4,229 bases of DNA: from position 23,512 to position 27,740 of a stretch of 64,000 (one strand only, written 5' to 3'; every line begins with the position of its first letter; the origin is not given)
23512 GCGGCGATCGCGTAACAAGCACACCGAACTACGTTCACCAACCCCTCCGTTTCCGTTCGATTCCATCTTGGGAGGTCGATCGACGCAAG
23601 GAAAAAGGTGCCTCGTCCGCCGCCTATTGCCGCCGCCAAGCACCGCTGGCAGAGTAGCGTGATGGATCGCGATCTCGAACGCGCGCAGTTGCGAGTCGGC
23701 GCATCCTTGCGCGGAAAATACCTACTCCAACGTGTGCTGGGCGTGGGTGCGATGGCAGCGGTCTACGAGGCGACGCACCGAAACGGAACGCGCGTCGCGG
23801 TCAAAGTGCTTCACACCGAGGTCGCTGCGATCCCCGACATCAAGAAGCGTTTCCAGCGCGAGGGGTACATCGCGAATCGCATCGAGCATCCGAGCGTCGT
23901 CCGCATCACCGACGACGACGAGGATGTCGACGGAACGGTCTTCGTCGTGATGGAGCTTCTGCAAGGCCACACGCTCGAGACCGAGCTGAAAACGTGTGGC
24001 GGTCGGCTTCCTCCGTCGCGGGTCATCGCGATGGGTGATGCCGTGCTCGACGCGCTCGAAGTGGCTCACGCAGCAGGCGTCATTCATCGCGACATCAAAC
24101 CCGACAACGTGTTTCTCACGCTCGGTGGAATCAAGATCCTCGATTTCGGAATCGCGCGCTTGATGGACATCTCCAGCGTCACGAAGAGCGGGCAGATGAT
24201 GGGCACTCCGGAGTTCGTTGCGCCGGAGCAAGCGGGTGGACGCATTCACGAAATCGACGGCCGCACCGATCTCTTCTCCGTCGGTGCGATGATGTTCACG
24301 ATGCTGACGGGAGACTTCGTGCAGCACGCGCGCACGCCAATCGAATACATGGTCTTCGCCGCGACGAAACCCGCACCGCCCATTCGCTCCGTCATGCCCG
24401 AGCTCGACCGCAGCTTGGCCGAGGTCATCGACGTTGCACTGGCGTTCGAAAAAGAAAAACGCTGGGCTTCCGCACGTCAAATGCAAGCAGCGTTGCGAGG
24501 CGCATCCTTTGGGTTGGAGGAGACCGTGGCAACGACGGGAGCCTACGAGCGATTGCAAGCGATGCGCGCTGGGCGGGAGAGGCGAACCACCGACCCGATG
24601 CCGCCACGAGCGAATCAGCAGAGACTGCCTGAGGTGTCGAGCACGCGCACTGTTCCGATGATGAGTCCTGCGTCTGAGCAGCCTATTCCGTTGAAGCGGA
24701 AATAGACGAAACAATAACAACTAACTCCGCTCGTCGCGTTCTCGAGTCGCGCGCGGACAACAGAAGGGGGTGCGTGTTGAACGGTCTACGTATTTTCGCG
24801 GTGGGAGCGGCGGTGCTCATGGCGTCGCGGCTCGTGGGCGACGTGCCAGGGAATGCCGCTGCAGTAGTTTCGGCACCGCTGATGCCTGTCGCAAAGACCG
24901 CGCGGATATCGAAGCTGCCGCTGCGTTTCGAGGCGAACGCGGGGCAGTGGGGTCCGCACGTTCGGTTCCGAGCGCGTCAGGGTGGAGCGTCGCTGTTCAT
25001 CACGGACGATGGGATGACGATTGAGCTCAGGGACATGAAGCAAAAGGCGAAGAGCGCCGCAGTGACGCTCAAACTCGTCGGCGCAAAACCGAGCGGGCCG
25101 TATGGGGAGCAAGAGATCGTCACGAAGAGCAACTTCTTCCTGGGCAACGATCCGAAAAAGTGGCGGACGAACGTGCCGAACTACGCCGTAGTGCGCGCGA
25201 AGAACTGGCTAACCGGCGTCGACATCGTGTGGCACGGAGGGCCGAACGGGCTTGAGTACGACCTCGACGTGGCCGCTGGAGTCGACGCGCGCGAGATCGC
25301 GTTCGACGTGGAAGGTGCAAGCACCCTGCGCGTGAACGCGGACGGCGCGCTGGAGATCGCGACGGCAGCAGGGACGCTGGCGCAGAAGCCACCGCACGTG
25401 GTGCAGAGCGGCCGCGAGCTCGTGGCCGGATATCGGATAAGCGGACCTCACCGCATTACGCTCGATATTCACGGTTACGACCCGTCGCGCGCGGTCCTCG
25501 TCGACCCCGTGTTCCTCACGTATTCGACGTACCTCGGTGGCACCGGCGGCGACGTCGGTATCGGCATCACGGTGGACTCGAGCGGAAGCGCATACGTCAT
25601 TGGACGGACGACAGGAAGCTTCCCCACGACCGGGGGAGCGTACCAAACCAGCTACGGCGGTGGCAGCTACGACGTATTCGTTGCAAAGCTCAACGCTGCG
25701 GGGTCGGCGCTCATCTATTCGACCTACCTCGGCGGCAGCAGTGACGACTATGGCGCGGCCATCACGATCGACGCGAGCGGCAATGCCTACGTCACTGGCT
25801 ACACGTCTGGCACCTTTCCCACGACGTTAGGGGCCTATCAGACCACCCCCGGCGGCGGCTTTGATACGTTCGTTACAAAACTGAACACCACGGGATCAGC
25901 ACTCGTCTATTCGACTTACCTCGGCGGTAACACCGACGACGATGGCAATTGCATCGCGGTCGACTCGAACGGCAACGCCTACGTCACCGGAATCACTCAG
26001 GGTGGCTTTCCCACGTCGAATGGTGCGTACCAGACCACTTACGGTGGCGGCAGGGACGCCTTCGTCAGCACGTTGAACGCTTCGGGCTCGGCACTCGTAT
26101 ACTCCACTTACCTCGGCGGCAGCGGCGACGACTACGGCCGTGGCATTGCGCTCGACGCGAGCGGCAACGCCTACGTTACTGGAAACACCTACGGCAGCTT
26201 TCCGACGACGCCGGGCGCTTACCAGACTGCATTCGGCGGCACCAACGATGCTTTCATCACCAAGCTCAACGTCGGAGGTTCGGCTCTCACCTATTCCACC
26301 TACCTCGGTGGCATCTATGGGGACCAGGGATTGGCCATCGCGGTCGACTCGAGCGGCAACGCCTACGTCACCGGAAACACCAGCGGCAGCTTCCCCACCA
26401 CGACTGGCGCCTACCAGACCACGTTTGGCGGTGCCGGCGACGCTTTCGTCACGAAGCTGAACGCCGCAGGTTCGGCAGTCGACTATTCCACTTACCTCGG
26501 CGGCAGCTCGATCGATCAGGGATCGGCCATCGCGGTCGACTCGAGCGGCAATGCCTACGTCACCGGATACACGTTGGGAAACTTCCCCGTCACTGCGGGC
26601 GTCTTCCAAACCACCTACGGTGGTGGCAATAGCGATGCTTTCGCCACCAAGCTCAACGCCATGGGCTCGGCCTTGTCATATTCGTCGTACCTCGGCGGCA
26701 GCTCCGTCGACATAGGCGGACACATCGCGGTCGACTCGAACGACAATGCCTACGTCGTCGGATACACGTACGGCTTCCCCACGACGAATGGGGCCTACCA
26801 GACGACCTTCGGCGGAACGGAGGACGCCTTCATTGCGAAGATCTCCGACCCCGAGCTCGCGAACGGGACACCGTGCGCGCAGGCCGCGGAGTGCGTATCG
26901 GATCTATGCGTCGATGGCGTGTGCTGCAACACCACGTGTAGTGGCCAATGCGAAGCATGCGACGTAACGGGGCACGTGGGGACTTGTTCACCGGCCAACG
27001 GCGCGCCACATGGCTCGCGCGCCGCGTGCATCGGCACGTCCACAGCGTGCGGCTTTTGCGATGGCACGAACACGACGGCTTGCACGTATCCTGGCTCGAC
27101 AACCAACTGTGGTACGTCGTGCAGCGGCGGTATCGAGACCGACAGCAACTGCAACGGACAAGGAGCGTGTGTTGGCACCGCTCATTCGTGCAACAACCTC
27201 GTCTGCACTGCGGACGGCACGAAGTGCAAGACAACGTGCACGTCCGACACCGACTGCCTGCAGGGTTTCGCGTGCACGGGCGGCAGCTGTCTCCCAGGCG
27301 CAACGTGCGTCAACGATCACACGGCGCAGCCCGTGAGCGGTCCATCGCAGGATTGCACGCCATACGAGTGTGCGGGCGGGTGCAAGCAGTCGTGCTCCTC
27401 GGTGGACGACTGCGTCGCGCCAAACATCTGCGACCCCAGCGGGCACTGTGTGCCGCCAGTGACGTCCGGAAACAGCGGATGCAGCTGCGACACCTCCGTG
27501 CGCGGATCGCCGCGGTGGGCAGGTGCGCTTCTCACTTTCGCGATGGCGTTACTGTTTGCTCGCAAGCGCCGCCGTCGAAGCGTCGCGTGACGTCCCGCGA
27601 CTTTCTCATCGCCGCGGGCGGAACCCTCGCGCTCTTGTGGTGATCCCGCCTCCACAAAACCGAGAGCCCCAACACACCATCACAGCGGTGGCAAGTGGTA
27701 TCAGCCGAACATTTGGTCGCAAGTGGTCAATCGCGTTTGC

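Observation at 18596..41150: Tandem array of seven paralogous secreted beta-propeller / Cys-rich / MYXO-CTERM proteins wired to Ser/Thr kinases and an outer-membrane PEGA barrel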

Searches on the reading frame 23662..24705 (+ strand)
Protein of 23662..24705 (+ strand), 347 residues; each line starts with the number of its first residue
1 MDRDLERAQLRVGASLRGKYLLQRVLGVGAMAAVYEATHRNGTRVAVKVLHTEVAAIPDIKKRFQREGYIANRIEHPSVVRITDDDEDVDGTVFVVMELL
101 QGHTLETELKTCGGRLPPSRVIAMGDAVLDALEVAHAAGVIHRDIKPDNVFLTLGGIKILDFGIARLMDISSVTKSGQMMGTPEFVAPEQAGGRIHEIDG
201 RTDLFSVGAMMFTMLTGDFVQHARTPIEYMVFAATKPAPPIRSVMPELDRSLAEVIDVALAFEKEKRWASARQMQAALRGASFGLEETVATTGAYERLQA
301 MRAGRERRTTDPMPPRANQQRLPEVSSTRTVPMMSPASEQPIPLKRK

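Call 9: search_protein_families(library=pfam, proteins=[window:23662-24705:+], max_evalue=0.01)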
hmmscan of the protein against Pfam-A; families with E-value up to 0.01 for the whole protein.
window:23662-24705:+ (347 aa): 5 families
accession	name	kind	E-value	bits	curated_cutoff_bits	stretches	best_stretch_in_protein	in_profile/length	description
PF00069.31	Pkinase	-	2.6e-38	132.3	31.7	1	22-271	3-255/263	Protein kinase domain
PF07714.23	PK_Tyr_Ser-Thr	-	2e-22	80.2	23.1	1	22-234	3-218/258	Protein tyrosine and serine/threonine kinase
PF01636.29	APH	-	2.6e-07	31.1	23.2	1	127-170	153-202/239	Phosphotransferase enzyme family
PF03109.22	ABC1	-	3.2e-06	26.9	22.9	1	26-56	38-68/244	ABC1 atypical kinase-like domain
PF01163.29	RIO1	-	0.0016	18.5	22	0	95-163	83-149/187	RIO domain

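Call 84: search_protein_families(library=ncbifam, proteins=[window:23662-24705:+], max_evalue=0.01)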
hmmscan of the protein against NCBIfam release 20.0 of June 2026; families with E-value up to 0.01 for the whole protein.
window:23662-24705:+ (347 aa): 16 families
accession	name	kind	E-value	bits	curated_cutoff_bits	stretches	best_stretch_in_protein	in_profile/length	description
NF033483.0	PknB_PASTA_kin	equivalog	2.6e-71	241.4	450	1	13-317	2-307/563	Stk1 family PASTA domain-containing Ser/Thr kinase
NF052427.1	StpK7MSMEG_1200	equivalog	2.9e-42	144.9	900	1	17-308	6-292/601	serine/threonine protein kinase StpK7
NF047741.1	antiphage_MADS6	equivalog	3.3e-41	141.5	460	2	127-282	307-461/612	methylation-associated defense system protein kinase MAD6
TIGR03903.1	TOMM_kin_cyc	equivalog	5.6e-39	133.8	705.75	1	42-282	3-248/1267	TOMM system kinase/cyclase fusion protein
NF053615.1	SerThrKinAfsKStmc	equivalog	4.4e-29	101.7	1300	1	25-321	20-308/809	protein serine/threonine kinase AfsK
NF009651.0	PRK13184.1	equivalog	2.9e-27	95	839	1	19-279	3-288/932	serine/threonine-protein kinase PknD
NF038150.1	lanthi_synth_IV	equivalog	1.5e-23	83.1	650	1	14-325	185-496/851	class IV lanthionine synthetase LanL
NF033442.0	BREX_PglW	equivalog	1.6e-22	79.1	990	1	11-152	505-642/1391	BREX system serine/threonine kinase PglW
NF058632.1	SerThrKinPrkT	equivalog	3.5e-12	46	280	1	17-221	20-214/322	serine/threonine protein kinase PrkT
NF038151.1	lanthi_synth_III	equivalog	7.5e-10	37.8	575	1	19-215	221-423/833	class III lanthionine synthetase LanKC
NF043056.1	T4SS_LegK1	equivalog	1.6e-07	30.4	550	1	84-211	145-280/516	Dot/Icm T4SS effector kinase LegK1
TIGR03724.2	arch_bud32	equivalog_domain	7.8e-05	22.3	125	1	92-167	67-133/193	KEOPS complex kinase/ATPase Bud32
NF011464.0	PRK14879.1-7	equivalog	0.00052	19.8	246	1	92-168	80-152/221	Kae1-associated kinase Bud32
NF011463.0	PRK14879.1-4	equivalog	0.0016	17.9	188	1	92-168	92-163/237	Kae1-associated kinase Bud32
NF007174.0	PRK09605.1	equivalog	0.003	16.1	447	1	63-168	382-476/535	bifunctional N(6)-L-threonylcarbamoyladenine synthase/serine/threonine protein kinase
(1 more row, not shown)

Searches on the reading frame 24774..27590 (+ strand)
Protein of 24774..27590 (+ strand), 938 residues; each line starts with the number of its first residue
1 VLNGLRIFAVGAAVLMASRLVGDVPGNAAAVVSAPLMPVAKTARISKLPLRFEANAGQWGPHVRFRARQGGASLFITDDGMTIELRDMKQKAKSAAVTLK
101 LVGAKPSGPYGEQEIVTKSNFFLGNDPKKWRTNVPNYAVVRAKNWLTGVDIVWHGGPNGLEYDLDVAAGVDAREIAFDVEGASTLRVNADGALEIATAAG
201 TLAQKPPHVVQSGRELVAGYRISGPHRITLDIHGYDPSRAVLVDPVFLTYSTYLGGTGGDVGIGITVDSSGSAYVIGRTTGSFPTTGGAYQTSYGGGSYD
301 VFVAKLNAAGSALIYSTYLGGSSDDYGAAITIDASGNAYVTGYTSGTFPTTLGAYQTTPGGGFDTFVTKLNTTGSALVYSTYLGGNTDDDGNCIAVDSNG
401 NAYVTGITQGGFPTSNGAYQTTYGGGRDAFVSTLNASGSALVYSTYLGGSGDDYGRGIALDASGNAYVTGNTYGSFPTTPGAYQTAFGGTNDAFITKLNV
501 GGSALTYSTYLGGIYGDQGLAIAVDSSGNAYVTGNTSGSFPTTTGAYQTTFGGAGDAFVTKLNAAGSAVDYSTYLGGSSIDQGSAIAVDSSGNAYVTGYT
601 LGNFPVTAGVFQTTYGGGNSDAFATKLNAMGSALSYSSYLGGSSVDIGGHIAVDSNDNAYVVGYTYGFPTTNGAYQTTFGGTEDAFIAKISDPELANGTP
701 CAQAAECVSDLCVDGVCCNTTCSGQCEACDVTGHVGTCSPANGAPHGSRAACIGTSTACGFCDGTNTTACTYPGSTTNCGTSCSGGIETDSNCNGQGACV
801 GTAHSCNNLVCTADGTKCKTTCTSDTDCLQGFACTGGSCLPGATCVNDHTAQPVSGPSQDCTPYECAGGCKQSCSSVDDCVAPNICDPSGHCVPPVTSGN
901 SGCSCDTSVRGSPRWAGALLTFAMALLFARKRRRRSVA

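Call 5: search_protein_families(library=pfam, proteins=[window:24774-27590:+], max_evalue=0.01)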
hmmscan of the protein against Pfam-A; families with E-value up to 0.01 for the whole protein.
window:24774-27590:+ (938 aa): 3 families
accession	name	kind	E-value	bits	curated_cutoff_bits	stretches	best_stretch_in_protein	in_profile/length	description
PF06739.17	SBBP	-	2.9e-63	210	20.5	7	570-605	1-38/38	Beta-propeller repeat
PF25778.1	DUF7948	-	1.8e-40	139.7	27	1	52-246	1-214/214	Domain of unknown function (DUF7948)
PF23017.2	WIV_2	-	0.0028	18.1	27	0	588-611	47-70/89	Tospovirus NSs-like, WIV_2 domain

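Call 6: search_protein_families(library=ncbifam, proteins=[window:24774-27590:+], max_evalue=1)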
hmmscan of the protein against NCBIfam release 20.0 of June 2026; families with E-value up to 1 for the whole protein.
window:24774-27590:+ (938 aa): 2 families
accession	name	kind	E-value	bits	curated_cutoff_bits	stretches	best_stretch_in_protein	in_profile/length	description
NF047494.1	Lepto_SBBP_lipo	equivalog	2.3e-28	99.1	400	1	262-689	73-464/466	SBBP repeat beta-propeller lipoprotein, LipL53 family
TIGR03901.2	MYXO-CTERM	domain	0.023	15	20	1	901-935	2-33/34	MYXO-CTERM sorting domain-containing protein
